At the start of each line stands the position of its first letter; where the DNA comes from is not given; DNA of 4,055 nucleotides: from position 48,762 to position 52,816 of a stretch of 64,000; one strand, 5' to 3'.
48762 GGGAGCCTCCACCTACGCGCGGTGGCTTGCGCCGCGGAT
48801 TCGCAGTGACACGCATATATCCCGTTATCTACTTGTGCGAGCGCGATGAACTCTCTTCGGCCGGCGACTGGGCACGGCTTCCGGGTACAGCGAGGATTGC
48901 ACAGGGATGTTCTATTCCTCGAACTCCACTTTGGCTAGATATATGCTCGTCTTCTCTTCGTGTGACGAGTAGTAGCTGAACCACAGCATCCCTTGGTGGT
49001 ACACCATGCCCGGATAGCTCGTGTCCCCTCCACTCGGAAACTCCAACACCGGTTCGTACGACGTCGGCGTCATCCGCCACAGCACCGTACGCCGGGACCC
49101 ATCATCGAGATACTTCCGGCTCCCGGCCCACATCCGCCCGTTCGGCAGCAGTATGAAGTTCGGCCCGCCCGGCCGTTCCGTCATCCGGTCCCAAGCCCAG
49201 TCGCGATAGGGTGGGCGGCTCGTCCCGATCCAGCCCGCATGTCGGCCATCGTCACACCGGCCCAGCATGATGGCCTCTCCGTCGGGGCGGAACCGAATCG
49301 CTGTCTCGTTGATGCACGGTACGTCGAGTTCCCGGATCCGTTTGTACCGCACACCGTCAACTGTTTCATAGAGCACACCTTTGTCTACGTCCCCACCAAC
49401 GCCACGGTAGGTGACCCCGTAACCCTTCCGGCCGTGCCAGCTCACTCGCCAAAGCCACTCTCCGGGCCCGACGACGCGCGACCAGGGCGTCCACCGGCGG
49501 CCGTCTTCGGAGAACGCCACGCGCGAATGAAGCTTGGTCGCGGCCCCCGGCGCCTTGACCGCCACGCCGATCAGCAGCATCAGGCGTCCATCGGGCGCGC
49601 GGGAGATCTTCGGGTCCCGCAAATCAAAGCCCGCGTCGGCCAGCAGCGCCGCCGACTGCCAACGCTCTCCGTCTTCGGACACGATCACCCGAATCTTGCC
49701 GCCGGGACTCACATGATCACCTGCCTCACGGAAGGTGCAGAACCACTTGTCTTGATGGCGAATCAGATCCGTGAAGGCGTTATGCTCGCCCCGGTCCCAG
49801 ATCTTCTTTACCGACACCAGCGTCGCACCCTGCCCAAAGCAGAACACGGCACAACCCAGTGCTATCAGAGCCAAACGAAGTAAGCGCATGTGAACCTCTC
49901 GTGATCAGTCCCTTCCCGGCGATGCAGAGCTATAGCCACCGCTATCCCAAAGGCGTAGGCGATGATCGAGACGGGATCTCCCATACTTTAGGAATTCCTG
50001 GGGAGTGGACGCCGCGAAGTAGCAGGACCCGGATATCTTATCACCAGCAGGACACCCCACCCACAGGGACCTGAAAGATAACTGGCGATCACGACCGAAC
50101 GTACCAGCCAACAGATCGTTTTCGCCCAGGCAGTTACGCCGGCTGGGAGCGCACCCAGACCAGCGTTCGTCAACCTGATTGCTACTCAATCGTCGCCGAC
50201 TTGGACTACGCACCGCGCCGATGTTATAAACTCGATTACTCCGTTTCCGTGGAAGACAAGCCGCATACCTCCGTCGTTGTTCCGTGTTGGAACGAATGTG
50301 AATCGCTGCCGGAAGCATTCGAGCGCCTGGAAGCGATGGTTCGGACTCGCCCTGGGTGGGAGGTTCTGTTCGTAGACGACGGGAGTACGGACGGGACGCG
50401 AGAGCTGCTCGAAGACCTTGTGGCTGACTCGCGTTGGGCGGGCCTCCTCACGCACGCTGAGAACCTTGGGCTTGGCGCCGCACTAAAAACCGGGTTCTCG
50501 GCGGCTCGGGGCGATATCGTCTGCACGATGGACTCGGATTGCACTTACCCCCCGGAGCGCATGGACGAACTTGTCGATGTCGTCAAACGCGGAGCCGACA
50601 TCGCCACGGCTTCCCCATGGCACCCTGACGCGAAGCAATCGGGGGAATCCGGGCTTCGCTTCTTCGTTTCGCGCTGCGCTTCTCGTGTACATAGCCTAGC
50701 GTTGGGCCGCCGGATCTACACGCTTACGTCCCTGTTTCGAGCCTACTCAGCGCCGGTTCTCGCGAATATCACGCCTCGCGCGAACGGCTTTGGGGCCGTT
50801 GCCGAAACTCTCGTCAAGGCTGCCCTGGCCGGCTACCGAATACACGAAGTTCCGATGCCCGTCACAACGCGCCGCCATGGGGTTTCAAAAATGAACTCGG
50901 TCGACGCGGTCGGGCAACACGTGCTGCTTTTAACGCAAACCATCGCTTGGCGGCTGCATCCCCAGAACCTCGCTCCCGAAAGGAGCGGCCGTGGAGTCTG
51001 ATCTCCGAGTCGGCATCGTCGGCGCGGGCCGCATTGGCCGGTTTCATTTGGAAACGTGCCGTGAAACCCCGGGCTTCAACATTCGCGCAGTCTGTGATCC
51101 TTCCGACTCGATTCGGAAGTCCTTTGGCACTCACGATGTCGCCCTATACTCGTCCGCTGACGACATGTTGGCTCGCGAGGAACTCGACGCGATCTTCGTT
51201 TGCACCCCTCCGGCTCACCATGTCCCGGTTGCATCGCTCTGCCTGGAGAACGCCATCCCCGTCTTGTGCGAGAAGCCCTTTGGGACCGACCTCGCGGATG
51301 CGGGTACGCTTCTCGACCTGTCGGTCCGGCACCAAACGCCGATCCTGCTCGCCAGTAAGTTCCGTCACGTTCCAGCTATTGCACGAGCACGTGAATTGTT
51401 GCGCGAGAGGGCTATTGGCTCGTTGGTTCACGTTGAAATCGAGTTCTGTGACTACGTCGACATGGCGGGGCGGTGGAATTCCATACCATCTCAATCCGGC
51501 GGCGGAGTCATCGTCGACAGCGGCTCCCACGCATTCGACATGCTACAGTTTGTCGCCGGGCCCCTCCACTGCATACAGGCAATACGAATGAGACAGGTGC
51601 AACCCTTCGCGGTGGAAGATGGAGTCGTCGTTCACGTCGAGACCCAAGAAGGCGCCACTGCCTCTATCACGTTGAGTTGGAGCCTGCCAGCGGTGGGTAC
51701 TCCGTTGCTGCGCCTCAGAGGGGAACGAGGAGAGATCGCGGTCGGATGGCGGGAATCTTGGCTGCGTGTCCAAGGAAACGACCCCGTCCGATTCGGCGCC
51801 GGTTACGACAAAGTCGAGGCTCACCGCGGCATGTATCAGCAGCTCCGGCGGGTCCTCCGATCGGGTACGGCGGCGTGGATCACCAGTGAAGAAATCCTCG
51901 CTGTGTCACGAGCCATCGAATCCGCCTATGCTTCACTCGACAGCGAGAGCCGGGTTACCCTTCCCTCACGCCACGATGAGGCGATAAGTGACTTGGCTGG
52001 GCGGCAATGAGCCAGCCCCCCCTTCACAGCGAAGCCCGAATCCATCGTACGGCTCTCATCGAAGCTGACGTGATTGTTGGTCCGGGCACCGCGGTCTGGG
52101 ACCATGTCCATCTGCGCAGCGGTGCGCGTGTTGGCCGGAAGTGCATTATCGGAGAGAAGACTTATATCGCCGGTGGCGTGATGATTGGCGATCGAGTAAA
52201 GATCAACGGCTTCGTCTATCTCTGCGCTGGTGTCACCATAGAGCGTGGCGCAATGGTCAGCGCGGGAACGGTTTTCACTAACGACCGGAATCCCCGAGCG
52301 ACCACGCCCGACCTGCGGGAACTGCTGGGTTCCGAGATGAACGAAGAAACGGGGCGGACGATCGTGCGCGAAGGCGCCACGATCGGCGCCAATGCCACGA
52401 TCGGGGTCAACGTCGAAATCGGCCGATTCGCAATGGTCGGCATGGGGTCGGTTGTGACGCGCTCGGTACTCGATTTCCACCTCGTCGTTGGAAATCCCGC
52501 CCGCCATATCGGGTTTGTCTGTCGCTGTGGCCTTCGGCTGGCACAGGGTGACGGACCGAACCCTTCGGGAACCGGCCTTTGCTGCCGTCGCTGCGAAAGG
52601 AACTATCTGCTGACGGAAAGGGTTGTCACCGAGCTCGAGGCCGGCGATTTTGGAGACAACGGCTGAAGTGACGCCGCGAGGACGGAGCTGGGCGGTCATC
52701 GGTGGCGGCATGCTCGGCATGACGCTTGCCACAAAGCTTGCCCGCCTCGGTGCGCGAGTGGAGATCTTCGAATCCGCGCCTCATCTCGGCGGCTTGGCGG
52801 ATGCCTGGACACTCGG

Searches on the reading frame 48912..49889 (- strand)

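Call 6: search_protein_families(library=pfam, proteins=[window:48912-49889:-])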
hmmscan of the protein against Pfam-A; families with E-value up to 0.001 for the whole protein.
window:48912-49889:- (325 aa): 1 family
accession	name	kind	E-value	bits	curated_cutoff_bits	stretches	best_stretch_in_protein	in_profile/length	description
PF13088.12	BNR_2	-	0.00024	21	31.4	1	65-142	19-103/277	BNR repeat-like domain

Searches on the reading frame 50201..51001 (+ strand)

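Call 6: search_protein_families(library=pfam, proteins=[window:50201-51001:+])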
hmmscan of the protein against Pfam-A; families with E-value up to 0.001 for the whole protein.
window:50201-51001:+ (266 aa): 3 families
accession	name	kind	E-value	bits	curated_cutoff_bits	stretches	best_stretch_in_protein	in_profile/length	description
PF00535.33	Glycos_transf_2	-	1.1e-31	110.4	23.3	1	24-183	1-160/168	Glycosyl transferase family 2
PF13641.12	Glyco_tranf_2_3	-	1.3e-09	38.9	27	1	21-227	1-214/230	Glycosyltransferase like family 2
PF10111.15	Glyco_tranf_2_2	-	1.2e-06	28.7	27.3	1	40-128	16-106/276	Glycosyltransferase like family 2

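Call 37: search_protein_families(library=ncbifam, proteins=[window:50201-51001:+])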
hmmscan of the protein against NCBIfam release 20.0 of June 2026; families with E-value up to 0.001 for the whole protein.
window:50201-51001:+ (266 aa): 18 families
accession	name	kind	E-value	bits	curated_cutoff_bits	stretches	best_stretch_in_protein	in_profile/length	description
NF007986.1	PRK10714.1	equivalog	2.4e-20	72.8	529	1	22-233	7-212/316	undecaprenyl-phosphate 4-deoxy-4-formamido-L-arabinose transferase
NF041391.1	DPhHxTase_Halo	equivalog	1e-18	67.1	375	1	30-234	4-195/213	dolichyl-phosphate hexose transferase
NF047588.1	GlcsyltransPgfSStrep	equivalog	1.9e-16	60.2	500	1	24-186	4-163/308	glycosyltransferase PgfS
TIGR03937.1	PgaC_IcaA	equivalog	5.1e-16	58.6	422.3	1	14-133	38-155/407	poly-beta-1,6-N-acetyl-D-glucosamine synthase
TIGR04182.1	glyco_TIGR04182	equivalog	1.1e-13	51.2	325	1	24-234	3-204/293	S-layer glycoprotein N-glycosyltransferase AglJ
TIGR04283.1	glyco_like_mftF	equivalog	1.3e-13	51.1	182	1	24-135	2-104/221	TIGR04283 family arsenosugar biosynthesis glycosyltransferase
NF041875.1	EPS_EpsD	equivalog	6.3e-13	48.8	370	1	24-125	2-101/325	exopolysaccharide biosynthesis glycosyltransferase EpsD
TIGR03965.1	mycofact_glyco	equivalog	1.5e-12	47.2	280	1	17-126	70-177/467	mycofactocin biosynthesis glycosyltransferase MftF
NF007482.0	PRK10073.1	equivalog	7.1e-12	45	423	1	18-136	3-119/334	glycosyltransferase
NF047683.1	TeichurnBiosyTuaG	equivalog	1.4e-11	44.5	400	1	18-130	3-113/252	teichuronic acid biosynthesis protein TuaG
NF058614.1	PPMAGASynPpgS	equivalog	2.8e-09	36.7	370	1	25-232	4-207/226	polyprenyl-phospho-N-acetylgalactosaminyl synthase PpgS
NF010496.0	PRK13915.1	equivalog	1.7e-08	33.9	262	1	18-117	28-130/307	glucosyl-3-phosphoglycerate synthase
NF053739.1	GlytfEpsEBac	equivalog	7.3e-08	31.7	450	1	21-181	1-158/265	glycosyltransferase EpsE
NF038302.1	EPS_HpsE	equivalog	9e-08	31.4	300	1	24-115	4-98/307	hormogonium polysaccharide biosynthesis glycosyltransferase HpsE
NF041394.1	GtaseAglG_Halo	equivalog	4.4e-06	26.2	440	1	25-140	5-119/304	glucosyl-dolichyl phosphate glucuronosyltransferase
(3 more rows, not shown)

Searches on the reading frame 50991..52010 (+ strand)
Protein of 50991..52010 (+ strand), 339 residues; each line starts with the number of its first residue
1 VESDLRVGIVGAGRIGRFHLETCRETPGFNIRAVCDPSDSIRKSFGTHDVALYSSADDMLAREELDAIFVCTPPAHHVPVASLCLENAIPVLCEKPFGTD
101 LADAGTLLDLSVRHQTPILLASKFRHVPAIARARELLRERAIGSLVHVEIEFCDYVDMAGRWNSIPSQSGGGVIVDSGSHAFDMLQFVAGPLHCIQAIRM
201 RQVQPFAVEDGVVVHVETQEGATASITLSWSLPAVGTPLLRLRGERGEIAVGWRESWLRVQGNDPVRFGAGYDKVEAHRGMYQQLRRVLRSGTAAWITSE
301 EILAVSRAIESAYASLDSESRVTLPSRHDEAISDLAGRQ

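Call 6: search_protein_families(library=pfam, proteins=[window:50991-52010:+])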
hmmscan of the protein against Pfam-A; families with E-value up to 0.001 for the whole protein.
window:50991-52010:+ (339 aa): 4 families
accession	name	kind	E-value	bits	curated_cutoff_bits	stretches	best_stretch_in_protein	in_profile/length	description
PF01408.29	GFO_IDH_MocA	-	5.6e-23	82.3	24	1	5-115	1-113/120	Oxidoreductase family, NAD-binding Rossmann fold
PF22725.1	GFO_IDH_MocA_C3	-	5.5e-22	78.5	27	1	131-249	2-123/124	GFO/IDH/MocA C-terminal domain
PF02894.22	GFO_IDH_MocA_C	-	6.2e-11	42.9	22.9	1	134-253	1-129/218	Oxidoreductase family, C-terminal alpha/beta domain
PF03807.23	F420_oxidored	-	0.00016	22.7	21.6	0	6-84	1-79/94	NADP oxidoreductase coenzyme F420-dependent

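Call 37: search_protein_families(library=ncbifam, proteins=[window:50991-52010:+])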
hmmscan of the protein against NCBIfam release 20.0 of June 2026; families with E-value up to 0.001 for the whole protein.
window:50991-52010:+ (339 aa): 10 families
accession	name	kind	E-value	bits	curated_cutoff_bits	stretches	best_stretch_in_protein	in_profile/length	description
TIGR04380.1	myo_inos_iolG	equivalog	1.3e-29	103.1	355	1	5-230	2-231/330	inositol 2-dehydrogenase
NF040723.1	UDP-GlcNAcDh_Arch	equivalog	2.5e-21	76.5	450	1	5-263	1-249/302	UDP-N-acetylglucosamine 3-dehydrogenase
NF041392.1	XylDh_Gfo6_Halo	equivalog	1.1e-19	70.4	350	1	53-324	71-350/350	D-xylose 1-dehydrogenase Gfo6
NF052479.1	LevoglcsnDh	equivalog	1.5e-15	56.8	650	1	54-218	63-231/386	levoglucosan dehydrogenase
NF008607.0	PRK11579.1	subfamily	3.9e-13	49.1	330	1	1-205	1-204/346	oxidoreductase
NF052679.1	InsChiInosDhIolG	equivalog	2.6e-10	39.9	540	1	5-222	3-221/343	bifunctional inositol 2-dehydrogenase/D-chiro-inositol 1-dehydrogenase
NF007574.0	PRK10206.1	equivalog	7e-10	38.5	352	1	50-199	51-198/345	oxidoreductase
TIGR01921.1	DAP-DH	equivalog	1.2e-06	28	180.6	1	3-82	2-78/324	diaminopimelate dehydrogenase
NF058563.1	BT_2159_fam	equivalog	0.00013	21.1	650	1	6-112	2-110/350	disaccharide 3-dehydrogenase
NF058561.1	BT_2158_fam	equivalog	0.00029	19.5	750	1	5-149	36-181/487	glycoside 3-dehydrogenase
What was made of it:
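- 50201..52666 (+): Upstream part of the sugar-modification operon: GT2 glycosyltransferase (50201/50249-51001), Gfo/Idh/MocA oxidoreductase (50991-52010) and hexapeptide-repeat (LbH) acetyltransferase (52007-52666). Pfam and NCBIfam hits (calls 6, 37).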

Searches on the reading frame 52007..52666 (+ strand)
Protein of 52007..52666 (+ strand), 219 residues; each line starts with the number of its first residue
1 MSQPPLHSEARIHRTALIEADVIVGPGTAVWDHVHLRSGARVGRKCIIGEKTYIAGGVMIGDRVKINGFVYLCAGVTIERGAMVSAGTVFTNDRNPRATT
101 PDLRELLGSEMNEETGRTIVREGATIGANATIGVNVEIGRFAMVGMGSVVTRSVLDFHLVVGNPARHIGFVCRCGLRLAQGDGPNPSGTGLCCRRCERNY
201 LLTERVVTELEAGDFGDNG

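Call 6: search_protein_families(library=pfam, proteins=[window:52007-52666:+])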
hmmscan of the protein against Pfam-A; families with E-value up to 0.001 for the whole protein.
window:52007-52666:+ (219 aa): 4 families
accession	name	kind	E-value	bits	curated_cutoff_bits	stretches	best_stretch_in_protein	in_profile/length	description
PF00132.30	Hexapep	-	1.3e-18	66.2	27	3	58-91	2-35/36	Bacterial transferase hexapeptide (six repeats)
PF25084.1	LbH_EIF2B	-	5.8e-13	49.2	54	1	8-92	8-95/105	EIF2B subunit epsilon LbH domain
PF14602.12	Hexapep_2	-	7.7e-09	35.6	27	1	122-152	6-34/34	Hexapeptide repeat of succinyl-transferase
PF25087.1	GMPPB_C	-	1.4e-05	25.1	39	0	116-153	3-40/110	GMPPB C-terminal domain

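Call 37: search_protein_families(library=ncbifam, proteins=[window:52007-52666:+])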
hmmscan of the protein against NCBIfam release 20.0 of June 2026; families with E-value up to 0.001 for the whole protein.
window:52007-52666:+ (219 aa): 43 families (the best 25 are shown)
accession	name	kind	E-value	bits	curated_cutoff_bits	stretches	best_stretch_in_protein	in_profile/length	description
TIGR03570.1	NeuD_NnaD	subfamily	2.6e-25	89.2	160.8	2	12-91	90-169/202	NeuD/PglB/VioB family sugar acetyltransferase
NF003657.0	PRK05289.1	equivalog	8.3e-17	61.1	226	3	116-170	141-195/264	acyl-ACP--UDP-N-acetylglucosamine O-acyltransferase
NF002060.0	PRK00892.1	subfamily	1.2e-15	57.5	207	1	7-90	99-182/345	UDP-3-O-(3-hydroxymyristoyl)glucosamine N-acyltransferase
TIGR01853.1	lipid_A_lpxD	equivalog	4.1e-14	52.3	242.5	1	6-91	89-174/325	UDP-3-O-(3-hydroxymyristoyl)glucosamine N-acyltransferase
TIGR01852.1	lipid_A_lpxA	equivalog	2.7e-13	49.8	231.05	2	12-96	91-176/254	acyl-ACP--UDP-N-acetylglucosamine O-acyltransferase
TIGR03532.1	DapD_Ac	equivalog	8.4e-13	48.5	231.75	2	10-97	105-200/231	2,3,4,5-tetrahydropyridine-2,6-dicarboxylate N-acetyltransferase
NF058585.1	HptprglPActTf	PfamEq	5.9e-12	45.5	300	2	116-168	105-157/172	heptaprenylglyceryl phosphate O-acetyltransferase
NF010937.0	PRK14357.1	equivalog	9e-12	44.6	658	1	117-163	383-429/448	bifunctional UDP-N-acetylglucosamine diphosphorylase/glucosamine-1-phosphate N-acetyltransferase GlmU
NF008349.0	PRK11132.1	equivalog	9.9e-11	41.2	397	1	119-169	195-245/273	serine O-acetyltransferase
NF007797.0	PRK10502.1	subfamily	1.3e-10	41.3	192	1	119-167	127-175/183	WcaF family extracellular polysaccharide biosynthesis acetyltransferase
NF010933.0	PRK14353.1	equivalog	4.9e-10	38.6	505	1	117-163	380-426/453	bifunctional UDP-N-acetylglucosamine diphosphorylase/glucosamine-1-phosphate N-acetyltransferase GlmU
TIGR01173.1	glmU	equivalog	5.5e-10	38.7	366.85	1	117-164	391-438/452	bifunctional UDP-N-acetylglucosamine diphosphorylase/glucosamine-1-phosphate N-acetyltransferase GlmU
NF041874.1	EPS_EpsC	equivalog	5.8e-10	39.1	150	1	108-168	103-164/168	serine O-acetyltransferase EpsC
NF007240.0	PRK09677.1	equivalog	7.2e-10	38.7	243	1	55-169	63-182/192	putative lipopolysaccharide biosynthesis O-acetyl transferase WbbJ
NF000490.1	chloram_CatB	equivalog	1.3e-09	37.7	350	1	113-169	106-162/210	type B chloramphenicol O-acetyltransferase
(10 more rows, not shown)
